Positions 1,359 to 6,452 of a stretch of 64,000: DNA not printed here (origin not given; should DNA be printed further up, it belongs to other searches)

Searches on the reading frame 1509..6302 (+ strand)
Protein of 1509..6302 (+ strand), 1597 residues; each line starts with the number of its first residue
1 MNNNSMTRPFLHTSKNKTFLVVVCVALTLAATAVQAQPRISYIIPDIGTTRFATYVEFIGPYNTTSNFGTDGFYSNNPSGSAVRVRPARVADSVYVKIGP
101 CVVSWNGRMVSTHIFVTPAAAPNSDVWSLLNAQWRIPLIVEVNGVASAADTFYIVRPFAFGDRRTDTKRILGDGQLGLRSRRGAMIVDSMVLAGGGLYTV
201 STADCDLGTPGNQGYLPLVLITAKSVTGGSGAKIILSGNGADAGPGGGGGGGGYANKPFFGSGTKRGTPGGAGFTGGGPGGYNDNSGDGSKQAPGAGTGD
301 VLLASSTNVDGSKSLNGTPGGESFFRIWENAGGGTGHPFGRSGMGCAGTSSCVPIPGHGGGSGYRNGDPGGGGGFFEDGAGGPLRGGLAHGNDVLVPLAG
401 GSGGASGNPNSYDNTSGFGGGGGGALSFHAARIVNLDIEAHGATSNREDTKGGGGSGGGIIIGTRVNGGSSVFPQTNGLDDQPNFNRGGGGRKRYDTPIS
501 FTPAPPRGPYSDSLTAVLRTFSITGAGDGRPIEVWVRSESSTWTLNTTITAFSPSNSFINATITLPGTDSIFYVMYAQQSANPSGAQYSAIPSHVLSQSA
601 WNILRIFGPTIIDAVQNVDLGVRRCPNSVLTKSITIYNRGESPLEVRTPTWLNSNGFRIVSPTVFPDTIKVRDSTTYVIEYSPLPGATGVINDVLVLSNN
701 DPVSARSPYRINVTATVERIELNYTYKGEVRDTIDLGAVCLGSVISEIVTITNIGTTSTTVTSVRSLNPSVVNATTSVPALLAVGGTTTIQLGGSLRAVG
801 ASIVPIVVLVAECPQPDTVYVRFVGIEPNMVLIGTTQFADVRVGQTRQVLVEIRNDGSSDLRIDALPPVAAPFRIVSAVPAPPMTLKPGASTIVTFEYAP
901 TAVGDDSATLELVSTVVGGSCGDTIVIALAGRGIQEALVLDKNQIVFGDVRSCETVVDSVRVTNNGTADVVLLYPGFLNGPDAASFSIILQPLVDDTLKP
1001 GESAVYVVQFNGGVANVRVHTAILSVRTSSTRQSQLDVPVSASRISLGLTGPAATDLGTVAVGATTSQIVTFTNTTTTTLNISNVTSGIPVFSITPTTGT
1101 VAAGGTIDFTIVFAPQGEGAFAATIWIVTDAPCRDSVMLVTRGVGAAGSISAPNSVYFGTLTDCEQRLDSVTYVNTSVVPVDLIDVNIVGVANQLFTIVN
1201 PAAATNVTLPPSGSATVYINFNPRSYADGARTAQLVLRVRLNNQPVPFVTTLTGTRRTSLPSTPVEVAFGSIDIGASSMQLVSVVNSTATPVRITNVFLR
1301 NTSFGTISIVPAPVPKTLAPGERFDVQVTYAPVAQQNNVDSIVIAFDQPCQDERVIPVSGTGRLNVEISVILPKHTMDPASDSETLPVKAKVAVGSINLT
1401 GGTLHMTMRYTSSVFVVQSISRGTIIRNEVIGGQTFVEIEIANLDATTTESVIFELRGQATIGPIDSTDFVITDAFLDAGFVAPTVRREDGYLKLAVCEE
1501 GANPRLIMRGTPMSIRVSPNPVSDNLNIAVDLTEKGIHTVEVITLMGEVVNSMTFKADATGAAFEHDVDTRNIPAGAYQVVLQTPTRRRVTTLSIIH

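Call 46: search_protein_families(library=pfam, proteins=[window:1509-6302:+], max_evalue=0.00001)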
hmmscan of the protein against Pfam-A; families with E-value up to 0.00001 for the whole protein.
window:1509-6302:+ (1597 aa): 9 families
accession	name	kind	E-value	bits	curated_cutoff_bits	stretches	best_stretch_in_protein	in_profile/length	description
PF22544.2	HYDIN_VesB_CFA65-like_Ig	-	5.4e-36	123.3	25.5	1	1054-1131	9-88/100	HYDIN/CFA65/VesB-like, Ig-like domain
PF15780.11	ASH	-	1.8e-26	92.6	27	1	1053-1136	12-97/98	Abnormal spindle-like microcephaly-assoc'd, ASPM-SPD-2-Hydin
PF22073.2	Cep192_D4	-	1.7e-22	80.2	35.5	0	1260-1362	4-111/112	Cep192 domain 4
PF07610.17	DUF1573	-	9.8e-17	61.2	26.1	1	1055-1134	8-87/98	Protein of unknown function (DUF1573)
PF12371.14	TMEM131_like_N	-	2e-11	44.4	28.8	0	1052-1129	5-84/84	Transmembrane protein 131-like N-terminal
PF24507.1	Ig_CFAP65_4th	-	2.5e-10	41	27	0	1071-1130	3-63/76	CFAP65, fourth Ig-like domain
PF22067.2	Cep192_D3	-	2.8e-09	37.4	27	0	1060-1118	13-72/99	Cep192 domain 3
PF18962.6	Por_Secre_tail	-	3.8e-08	33.9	27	0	1518-1589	2-69/75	Secretion system C-terminal sorting domain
PF24798.1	Ig-CFAP74_4th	-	4.1e-07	30.5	28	0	1265-1343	4-78/95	CFAP74 forth Ig-like domain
